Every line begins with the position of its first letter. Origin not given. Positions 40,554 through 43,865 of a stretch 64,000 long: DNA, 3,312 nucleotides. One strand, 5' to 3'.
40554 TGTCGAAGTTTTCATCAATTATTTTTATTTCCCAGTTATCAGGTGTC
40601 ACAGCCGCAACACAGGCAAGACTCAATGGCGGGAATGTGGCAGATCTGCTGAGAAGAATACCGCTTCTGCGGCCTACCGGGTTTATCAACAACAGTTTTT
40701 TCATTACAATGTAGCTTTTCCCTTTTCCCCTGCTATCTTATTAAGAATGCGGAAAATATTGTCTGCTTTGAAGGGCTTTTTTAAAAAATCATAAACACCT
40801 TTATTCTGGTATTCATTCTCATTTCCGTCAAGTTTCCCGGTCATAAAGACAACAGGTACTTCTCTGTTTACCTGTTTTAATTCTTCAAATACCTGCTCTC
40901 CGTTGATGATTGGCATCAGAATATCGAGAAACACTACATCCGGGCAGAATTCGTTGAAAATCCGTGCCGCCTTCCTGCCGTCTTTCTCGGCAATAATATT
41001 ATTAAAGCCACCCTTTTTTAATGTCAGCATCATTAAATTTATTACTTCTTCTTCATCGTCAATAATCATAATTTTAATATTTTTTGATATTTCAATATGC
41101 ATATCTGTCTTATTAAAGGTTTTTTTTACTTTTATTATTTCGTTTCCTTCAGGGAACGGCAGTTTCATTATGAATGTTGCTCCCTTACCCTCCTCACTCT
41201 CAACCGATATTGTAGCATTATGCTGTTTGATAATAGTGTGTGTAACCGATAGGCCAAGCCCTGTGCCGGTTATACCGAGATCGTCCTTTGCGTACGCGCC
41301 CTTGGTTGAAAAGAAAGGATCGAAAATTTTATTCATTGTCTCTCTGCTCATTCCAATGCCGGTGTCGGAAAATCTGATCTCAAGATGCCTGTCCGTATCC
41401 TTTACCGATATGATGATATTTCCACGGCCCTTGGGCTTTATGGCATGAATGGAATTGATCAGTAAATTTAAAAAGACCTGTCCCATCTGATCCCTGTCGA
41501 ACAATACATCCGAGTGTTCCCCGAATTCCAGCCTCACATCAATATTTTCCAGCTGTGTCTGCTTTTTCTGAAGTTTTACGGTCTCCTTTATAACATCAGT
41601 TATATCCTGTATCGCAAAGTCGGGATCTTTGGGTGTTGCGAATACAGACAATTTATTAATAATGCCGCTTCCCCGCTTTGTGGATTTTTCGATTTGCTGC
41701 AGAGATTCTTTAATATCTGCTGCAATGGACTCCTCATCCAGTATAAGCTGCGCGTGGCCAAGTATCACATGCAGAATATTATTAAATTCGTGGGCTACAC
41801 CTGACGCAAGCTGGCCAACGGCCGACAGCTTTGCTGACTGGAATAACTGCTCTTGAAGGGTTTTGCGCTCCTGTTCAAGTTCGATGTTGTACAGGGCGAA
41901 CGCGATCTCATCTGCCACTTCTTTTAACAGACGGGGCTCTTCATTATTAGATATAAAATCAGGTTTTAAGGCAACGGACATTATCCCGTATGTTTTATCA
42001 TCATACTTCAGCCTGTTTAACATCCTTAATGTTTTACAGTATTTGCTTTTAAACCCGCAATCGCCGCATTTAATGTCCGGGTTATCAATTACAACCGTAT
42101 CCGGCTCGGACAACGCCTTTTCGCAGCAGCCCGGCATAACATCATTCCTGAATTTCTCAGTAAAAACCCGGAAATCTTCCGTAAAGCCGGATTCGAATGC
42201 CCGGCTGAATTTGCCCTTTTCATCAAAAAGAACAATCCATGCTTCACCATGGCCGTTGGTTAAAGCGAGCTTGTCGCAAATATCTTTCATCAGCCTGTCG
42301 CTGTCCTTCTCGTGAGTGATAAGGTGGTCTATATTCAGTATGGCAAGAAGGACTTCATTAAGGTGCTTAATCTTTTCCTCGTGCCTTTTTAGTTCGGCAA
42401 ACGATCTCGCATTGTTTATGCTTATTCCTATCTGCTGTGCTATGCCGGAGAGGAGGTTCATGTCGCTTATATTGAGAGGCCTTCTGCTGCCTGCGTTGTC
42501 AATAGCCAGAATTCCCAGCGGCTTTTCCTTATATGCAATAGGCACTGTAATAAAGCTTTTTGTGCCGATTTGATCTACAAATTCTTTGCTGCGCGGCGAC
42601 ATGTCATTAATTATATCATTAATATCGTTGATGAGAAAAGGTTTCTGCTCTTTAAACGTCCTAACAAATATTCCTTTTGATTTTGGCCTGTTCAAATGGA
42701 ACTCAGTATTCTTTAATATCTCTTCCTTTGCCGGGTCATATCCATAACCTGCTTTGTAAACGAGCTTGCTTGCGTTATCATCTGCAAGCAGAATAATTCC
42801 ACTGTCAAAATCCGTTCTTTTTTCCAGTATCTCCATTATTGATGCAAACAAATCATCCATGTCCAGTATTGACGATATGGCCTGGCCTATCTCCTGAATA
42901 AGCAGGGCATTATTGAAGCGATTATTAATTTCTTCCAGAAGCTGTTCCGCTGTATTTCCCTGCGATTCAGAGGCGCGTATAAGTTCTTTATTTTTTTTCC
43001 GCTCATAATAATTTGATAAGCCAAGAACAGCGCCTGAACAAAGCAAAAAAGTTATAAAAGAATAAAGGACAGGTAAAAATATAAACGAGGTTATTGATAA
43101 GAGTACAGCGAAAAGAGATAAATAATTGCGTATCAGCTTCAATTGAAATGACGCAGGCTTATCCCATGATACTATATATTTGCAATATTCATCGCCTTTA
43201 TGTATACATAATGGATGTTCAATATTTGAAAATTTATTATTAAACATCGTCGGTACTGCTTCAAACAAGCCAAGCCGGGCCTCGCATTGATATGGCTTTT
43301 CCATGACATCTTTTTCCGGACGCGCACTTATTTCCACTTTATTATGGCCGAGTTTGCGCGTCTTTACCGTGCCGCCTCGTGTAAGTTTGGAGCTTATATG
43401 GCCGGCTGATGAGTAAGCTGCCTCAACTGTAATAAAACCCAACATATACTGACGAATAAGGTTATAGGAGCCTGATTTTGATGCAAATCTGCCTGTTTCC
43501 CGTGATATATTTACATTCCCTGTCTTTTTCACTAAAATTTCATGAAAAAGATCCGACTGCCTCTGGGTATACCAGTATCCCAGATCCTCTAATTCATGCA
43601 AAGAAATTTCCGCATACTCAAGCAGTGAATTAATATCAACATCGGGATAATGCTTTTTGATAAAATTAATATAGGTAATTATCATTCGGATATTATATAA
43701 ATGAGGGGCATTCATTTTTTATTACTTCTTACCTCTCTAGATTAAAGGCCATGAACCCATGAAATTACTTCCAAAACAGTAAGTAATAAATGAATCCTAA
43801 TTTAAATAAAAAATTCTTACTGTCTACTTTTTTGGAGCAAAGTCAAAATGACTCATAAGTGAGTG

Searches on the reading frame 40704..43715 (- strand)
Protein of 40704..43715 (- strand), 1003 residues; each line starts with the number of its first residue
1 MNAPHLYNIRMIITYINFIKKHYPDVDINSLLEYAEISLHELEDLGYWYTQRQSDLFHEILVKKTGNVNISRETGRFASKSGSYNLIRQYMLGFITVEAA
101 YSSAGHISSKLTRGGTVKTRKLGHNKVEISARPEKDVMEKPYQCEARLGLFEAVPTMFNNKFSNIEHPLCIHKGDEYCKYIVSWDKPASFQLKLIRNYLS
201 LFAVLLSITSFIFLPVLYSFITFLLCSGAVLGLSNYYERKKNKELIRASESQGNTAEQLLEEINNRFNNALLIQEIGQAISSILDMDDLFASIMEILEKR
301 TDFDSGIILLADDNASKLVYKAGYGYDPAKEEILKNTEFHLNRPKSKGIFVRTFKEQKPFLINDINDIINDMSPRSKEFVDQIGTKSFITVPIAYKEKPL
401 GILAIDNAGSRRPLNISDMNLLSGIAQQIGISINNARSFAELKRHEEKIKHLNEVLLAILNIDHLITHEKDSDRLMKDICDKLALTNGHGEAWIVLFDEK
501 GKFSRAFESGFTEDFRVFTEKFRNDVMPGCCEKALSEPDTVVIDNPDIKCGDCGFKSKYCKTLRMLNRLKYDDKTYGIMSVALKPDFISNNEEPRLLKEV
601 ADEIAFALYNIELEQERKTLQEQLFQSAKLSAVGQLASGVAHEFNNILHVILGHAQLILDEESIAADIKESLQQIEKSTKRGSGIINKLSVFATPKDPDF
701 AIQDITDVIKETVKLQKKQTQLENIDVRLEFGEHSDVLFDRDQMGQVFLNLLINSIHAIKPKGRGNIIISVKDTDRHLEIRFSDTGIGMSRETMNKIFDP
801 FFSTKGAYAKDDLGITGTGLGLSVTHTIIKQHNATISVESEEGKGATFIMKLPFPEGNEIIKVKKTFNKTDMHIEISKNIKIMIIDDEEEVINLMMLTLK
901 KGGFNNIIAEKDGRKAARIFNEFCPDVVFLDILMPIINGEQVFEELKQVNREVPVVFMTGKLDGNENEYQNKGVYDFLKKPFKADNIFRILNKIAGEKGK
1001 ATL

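Call 7: search_protein_families(library=pfam, proteins=[window:40704-43715:-], max_evalue=0.001)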
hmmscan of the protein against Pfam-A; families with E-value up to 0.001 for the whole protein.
window:40704-43715:- (1003 aa): 6 families
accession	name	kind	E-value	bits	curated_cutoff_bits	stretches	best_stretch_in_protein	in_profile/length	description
PF02518.31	HATPase_c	-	4.1e-24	85.6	26.4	1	740-855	2-110/111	Histidine kinase-, DNA gyrase B-, and HSP90-like ATPase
PF13185.12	GAF_2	-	4.9e-20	72.6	28.6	1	284-433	2-135/136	GAF domain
PF00072.30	Response_reg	-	2.3e-19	70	30.2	1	882-990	1-109/111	Response regulator receiver domain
PF01590.32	GAF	-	4.9e-17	63.1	22.4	1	285-433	1-133/133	GAF domain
PF13492.12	GAF_3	-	5.9e-11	43.3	27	1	285-435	1-129/129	GAF domain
PF00512.31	HisKA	-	5.6e-10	39.6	26.9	1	633-693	2-61/66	His Kinase A (phospho-acceptor) domain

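Call 59: search_protein_families(library=pfam, alignment_id=A4, max_evalue=0.0001)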
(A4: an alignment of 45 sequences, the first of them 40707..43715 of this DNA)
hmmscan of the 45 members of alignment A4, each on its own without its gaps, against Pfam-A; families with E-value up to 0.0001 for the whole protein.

A. member 1, window:40707-43715:- (1003 aa): 6 families
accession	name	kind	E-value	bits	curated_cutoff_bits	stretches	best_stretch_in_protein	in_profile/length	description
PF02518.31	HATPase_c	-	4.1e-24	85.6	26.4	1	740-855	2-110/111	Histidine kinase-, DNA gyrase B-, and HSP90-like ATPase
PF13185.12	GAF_2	-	4.9e-20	72.6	28.6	1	284-433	2-135/136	GAF domain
PF00072.30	Response_reg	-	2.3e-19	70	30.2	1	882-990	1-109/111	Response regulator receiver domain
PF01590.32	GAF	-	4.9e-17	63.1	22.4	1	285-433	1-133/133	GAF domain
PF13492.12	GAF_3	-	5.9e-11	43.3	27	1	285-435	1-129/129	GAF domain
PF00512.31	HisKA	-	5.6e-10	39.6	26.9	1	633-693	2-61/66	His Kinase A (phospho-acceptor) domain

B. families by the number of members that match (of 45 scanned): 20 families
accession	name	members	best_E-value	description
PF13185.12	GAF_2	45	5.6e-21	GAF domain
PF01590.32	GAF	45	2.6e-18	GAF domain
PF13492.12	GAF_3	41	1.5e-11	GAF domain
PF00989.32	PAS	34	2.5e-34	PAS fold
PF13426.13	PAS_9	34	2.9e-28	PAS domain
PF13188.13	PAS_8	34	1.6e-18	PAS domain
PF08448.16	PAS_4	32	4.8e-22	PAS fold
PF08447.18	PAS_3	30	7.9e-20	PAS fold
PF02518.31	HATPase_c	29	1.6e-31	Histidine kinase-, DNA gyrase B-, and HSP90-like ATPase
PF00512.31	HisKA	29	8.3e-24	His Kinase A (phospho-acceptor) domain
PF00072.30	Response_reg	28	2.8e-47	Response regulator receiver domain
PF00211.25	Guanylate_cyc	9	2.8e-22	Adenylate and Guanylate cyclase catalytic domain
PF13487.12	HD_5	6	5.5e-44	HD domain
PF01966.28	HD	6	1.2e-21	HD domain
PF12625.12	Arabinose_bd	5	3.1e-07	Arabinose-binding domain of AraC transcription regulator, N-term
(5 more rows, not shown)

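Call 83: search_protein_families(library=padloc, proteins=[window:40707-43715:-], max_evalue=0.001)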
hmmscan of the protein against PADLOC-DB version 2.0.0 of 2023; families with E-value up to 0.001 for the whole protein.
window:40707-43715:- (1003 aa): 1 family
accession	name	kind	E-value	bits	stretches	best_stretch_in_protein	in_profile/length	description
PDLC04650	PDC-M43B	-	1.9e-08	31.9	1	736-857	219-337/344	-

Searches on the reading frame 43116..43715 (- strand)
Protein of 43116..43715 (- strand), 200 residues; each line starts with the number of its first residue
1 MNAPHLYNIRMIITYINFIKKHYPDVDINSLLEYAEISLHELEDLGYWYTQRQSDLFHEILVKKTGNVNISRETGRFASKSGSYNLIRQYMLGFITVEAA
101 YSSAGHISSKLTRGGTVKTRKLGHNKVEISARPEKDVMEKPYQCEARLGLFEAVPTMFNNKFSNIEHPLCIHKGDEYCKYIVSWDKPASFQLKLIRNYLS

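Call 38: search_protein_families(library=pfam, proteins=[window:43116-43715:-], max_evalue=10)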
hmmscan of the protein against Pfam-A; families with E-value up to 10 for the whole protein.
window:43116-43715:- (200 aa): 1 family
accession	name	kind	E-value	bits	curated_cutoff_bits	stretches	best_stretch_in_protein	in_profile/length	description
PF02830.23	V4R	-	0.26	11.9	31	1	143-182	21-60/62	V4R domain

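Call 71: search_solved_structures(query=A5, max_evalue=10, show_alignments=2)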
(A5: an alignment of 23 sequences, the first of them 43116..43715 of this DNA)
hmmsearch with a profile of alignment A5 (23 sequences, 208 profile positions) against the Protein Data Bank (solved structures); distinct sequences matched with E-value up to 10: 7.
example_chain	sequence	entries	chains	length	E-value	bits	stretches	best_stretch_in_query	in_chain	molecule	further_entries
4u9b_A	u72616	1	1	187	0.00099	21.8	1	156-200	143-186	NO-binding heme-dependent sensor protein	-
4u99_A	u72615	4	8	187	0.0047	19.6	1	157-200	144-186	NO-binding heme-dependent sensor protein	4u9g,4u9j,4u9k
2kii_A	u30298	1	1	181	0.0056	19.3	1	156-194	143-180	Putative uncharacterized protein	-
2kil_A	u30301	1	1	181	0.0057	19.3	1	156-194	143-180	Putative uncharacterized protein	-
1iun_A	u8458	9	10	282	0.79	12.3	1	52-84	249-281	meta-Cleavage product hydrolase | 2-hydroxy-6-oxo-7-methylocta-2,4-dienoate hydrolase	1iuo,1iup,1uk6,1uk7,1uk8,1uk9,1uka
2d0d_A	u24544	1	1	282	0.79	12.3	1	52-84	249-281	2-hydroxy-6-oxo-7-methylocta-2,4-dienoate hydrolase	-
3gd0_A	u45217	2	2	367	1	11.9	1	46-66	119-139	Laminaripentaose-producing beta-1,3-guluase (LPHase)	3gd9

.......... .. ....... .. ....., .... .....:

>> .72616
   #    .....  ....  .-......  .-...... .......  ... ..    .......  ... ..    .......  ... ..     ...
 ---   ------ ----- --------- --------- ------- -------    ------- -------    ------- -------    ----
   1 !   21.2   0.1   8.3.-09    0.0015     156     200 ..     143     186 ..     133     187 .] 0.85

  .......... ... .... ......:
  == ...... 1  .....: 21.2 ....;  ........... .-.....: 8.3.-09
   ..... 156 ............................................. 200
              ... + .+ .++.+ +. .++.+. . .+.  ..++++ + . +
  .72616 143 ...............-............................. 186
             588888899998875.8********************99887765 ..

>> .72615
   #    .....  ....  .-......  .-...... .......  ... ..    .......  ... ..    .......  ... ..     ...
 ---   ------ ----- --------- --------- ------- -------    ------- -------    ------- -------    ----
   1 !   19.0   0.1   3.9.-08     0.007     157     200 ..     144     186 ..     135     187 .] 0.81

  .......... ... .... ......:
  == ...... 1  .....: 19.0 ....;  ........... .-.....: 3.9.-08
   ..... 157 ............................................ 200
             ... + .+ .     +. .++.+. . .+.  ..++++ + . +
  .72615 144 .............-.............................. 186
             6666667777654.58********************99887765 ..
